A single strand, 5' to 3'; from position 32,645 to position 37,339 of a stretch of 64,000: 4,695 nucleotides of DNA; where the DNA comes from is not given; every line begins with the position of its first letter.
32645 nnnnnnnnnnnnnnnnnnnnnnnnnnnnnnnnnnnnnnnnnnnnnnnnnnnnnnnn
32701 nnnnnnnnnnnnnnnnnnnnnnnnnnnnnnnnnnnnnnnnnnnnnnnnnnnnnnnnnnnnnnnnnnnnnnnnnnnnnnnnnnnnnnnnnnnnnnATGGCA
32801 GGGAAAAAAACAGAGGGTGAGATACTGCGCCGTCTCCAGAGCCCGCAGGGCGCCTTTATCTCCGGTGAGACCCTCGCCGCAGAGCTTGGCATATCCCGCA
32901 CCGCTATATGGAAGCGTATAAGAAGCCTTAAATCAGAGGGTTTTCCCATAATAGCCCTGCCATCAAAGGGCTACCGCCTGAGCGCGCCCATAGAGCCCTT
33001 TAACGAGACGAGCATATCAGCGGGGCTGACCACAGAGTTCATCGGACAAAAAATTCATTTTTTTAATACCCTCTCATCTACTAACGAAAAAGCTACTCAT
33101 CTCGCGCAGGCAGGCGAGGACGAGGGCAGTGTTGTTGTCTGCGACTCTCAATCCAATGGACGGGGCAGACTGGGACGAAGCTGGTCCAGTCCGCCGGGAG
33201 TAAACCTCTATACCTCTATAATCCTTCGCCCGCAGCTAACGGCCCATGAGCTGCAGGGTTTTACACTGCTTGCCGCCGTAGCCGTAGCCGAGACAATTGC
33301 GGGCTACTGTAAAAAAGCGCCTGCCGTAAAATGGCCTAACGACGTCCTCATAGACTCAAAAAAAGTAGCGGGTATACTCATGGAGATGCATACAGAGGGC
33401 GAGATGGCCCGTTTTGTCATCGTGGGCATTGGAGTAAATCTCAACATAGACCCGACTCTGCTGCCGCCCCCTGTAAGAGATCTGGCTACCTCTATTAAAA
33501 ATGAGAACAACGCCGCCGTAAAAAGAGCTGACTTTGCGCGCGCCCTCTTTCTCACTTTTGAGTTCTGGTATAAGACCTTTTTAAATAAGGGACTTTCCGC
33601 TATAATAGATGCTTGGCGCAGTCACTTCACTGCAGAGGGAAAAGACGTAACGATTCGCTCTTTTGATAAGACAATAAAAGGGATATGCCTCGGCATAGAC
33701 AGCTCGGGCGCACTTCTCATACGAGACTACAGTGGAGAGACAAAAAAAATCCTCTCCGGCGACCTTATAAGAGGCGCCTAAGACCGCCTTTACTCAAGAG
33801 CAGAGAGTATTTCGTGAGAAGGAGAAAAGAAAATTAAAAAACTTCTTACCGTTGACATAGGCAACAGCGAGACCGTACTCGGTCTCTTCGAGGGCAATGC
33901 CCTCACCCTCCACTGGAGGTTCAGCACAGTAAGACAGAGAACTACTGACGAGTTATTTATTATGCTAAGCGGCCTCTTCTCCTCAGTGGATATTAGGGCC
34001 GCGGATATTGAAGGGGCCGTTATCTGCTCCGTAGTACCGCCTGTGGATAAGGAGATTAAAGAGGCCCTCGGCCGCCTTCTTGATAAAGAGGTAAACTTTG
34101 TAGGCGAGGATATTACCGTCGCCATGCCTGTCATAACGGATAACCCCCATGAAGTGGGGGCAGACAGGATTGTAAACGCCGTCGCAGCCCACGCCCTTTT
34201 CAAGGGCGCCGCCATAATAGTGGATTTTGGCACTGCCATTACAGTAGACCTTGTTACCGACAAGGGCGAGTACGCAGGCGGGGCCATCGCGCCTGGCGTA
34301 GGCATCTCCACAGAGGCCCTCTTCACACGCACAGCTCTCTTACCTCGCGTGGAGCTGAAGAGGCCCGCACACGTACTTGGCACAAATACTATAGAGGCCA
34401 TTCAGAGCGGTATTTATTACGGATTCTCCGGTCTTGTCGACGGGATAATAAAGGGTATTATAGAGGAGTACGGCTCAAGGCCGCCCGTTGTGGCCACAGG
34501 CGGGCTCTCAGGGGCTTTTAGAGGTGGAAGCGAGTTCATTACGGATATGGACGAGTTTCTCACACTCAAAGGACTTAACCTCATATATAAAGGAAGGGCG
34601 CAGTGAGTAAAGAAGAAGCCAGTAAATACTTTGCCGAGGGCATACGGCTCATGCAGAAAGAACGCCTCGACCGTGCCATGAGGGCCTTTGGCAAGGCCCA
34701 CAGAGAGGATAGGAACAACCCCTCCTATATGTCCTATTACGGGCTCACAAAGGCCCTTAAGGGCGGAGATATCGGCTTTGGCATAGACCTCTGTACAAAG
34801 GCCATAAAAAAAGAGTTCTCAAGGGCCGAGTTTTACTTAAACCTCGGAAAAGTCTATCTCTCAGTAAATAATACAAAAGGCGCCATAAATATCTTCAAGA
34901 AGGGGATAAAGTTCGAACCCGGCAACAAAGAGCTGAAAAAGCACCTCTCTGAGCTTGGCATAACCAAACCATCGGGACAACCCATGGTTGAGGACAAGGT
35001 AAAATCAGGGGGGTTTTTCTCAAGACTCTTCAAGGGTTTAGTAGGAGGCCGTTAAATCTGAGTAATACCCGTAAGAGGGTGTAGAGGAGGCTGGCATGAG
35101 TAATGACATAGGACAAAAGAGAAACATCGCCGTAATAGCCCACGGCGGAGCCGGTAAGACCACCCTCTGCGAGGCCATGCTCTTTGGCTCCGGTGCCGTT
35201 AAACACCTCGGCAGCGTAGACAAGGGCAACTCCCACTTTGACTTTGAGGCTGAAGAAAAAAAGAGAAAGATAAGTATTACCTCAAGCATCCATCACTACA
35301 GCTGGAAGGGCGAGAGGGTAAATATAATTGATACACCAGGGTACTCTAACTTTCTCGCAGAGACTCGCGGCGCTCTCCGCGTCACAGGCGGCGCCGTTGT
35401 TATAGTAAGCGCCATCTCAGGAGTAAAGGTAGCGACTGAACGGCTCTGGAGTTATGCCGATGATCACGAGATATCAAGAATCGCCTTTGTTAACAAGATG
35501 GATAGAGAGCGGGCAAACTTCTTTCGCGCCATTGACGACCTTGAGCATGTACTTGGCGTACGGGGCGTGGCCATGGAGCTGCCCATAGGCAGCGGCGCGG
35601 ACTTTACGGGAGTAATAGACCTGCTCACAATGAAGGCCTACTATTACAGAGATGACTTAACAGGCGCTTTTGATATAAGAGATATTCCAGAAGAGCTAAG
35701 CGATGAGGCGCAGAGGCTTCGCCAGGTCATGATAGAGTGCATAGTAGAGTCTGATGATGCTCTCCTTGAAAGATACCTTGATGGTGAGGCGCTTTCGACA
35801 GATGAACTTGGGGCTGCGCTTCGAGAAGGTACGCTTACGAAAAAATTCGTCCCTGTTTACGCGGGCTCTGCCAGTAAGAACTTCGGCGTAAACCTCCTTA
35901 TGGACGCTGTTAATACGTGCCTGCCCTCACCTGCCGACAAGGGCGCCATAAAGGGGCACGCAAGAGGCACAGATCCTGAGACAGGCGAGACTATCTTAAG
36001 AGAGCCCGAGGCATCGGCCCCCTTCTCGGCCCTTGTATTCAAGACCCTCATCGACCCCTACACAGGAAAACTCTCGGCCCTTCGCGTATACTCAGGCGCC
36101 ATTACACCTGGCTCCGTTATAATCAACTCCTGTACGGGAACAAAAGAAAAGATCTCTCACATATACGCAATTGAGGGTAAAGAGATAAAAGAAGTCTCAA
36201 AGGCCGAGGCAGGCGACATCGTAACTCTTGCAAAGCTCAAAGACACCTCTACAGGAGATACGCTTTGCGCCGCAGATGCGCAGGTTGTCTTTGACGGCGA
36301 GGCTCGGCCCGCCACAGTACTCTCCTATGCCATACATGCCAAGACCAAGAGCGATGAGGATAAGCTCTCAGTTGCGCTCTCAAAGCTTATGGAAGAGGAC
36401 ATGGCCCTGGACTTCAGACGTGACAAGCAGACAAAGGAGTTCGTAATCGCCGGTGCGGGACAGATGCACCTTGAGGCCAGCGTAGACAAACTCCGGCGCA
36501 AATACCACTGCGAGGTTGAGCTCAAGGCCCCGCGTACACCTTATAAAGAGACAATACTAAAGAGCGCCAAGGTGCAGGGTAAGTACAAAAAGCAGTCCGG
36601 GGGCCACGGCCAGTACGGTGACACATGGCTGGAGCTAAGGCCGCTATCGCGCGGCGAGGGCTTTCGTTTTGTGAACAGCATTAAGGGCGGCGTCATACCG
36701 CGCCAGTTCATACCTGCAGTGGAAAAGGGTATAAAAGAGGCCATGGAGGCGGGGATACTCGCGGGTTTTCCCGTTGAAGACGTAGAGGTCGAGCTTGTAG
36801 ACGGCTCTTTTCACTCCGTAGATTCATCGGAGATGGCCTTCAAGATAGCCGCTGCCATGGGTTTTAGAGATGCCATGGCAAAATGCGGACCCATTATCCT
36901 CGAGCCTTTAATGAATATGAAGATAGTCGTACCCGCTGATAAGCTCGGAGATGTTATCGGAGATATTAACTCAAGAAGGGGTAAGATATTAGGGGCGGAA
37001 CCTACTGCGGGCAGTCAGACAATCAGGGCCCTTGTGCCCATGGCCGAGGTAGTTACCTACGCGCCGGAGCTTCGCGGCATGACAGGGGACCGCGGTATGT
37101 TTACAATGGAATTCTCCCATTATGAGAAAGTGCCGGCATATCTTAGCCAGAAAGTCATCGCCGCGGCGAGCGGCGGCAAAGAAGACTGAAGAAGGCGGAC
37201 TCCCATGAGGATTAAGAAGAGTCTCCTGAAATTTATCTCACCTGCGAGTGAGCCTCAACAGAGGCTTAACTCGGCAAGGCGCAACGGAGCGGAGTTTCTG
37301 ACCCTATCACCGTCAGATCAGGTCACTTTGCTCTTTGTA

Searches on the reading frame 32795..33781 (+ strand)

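Call 89: search_protein_families(library=pfam, proteins=[window:32795-33781:+], max_evalue=0.00001)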
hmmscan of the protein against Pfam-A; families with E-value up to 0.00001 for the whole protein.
window:32795-33781:+ (328 aa): 4 families
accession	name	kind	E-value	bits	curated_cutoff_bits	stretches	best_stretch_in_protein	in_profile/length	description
PF03099.24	BPL_LplA_LipB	-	4.8e-20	72.3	21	1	93-215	5-133/133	Biotin/lipoate A/B protein ligase family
PF08279.18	HTH_11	-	1.1e-15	57.7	25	1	10-61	5-55/55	HTH domain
PF02237.23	BPL_C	-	2.5e-07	30.9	21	1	282-323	3-44/48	Biotin protein ligase C terminal domain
PF16917.10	BPL_LplA_LipB_2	-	4.9e-07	29.9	27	1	139-275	43-182/183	Biotin/lipoate A/B protein ligase family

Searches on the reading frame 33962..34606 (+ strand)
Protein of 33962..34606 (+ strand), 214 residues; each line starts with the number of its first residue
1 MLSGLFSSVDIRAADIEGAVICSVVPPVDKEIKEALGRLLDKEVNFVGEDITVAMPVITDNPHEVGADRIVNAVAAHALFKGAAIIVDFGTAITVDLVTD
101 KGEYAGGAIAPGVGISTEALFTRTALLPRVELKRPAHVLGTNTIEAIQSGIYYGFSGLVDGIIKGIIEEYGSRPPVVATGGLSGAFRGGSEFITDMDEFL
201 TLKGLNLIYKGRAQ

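Call 89: search_protein_families(library=pfam, proteins=[window:33962-34606:+], max_evalue=0.00001)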
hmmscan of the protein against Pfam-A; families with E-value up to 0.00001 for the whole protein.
window:33962-34606:+ (214 aa): 1 family
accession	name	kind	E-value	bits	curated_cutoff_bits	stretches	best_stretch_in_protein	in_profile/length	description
PF03309.20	Pan_kinase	-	6.2e-55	186.7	24.7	1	3-164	43-204/205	Type III pantothenate kinase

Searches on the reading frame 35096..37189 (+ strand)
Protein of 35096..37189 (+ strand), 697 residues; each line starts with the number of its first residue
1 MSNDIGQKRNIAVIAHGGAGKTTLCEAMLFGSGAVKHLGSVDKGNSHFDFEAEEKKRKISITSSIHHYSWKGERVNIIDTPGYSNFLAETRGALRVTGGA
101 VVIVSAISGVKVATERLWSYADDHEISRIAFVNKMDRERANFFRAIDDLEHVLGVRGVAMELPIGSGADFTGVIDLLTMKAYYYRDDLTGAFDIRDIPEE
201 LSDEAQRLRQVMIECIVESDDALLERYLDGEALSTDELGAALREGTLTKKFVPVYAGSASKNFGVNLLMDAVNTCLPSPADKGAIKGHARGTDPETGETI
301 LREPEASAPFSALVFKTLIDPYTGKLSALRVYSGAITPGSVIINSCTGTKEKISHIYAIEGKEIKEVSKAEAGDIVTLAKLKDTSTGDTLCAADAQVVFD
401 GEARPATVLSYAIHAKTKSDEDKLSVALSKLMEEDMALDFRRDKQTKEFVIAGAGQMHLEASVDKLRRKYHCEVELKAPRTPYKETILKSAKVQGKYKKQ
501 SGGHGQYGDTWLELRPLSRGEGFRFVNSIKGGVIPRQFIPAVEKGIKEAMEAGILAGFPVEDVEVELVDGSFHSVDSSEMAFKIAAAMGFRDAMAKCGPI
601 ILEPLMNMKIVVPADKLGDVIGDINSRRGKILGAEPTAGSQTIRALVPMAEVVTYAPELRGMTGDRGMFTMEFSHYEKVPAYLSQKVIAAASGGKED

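Call 67: search_protein_families(library=pfam, proteins=[window:35096-37189:+], max_evalue=0.00001)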
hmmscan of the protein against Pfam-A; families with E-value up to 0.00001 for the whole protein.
window:35096-37189:+ (697 aa): 6 families
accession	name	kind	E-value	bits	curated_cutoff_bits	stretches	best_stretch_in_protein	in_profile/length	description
PF03764.24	EFG_IV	-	6.5e-45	152.3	24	1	479-597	1-120/121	Elongation factor G, domain IV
PF00009.33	GTP_EFTU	-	2e-44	151.9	26.5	1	8-278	3-188/188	Elongation factor Tu GTP binding domain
PF14492.12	EFG_III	-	7.7e-26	90.4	27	1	405-477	2-74/75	Elongation Factor G, domain III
PF00679.30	EFG_C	-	9.5e-26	90.1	27.9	1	601-685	2-87/89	Elongation factor G C-terminus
PF22042.2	EF-G_D2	-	4.2e-16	59.3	27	1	309-392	1-83/84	Elongation factor G domain 2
PF03144.31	GTP_EFTU_D2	-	2.5e-10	41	30.3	1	325-391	2-73/73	Elongation factor Tu domain 2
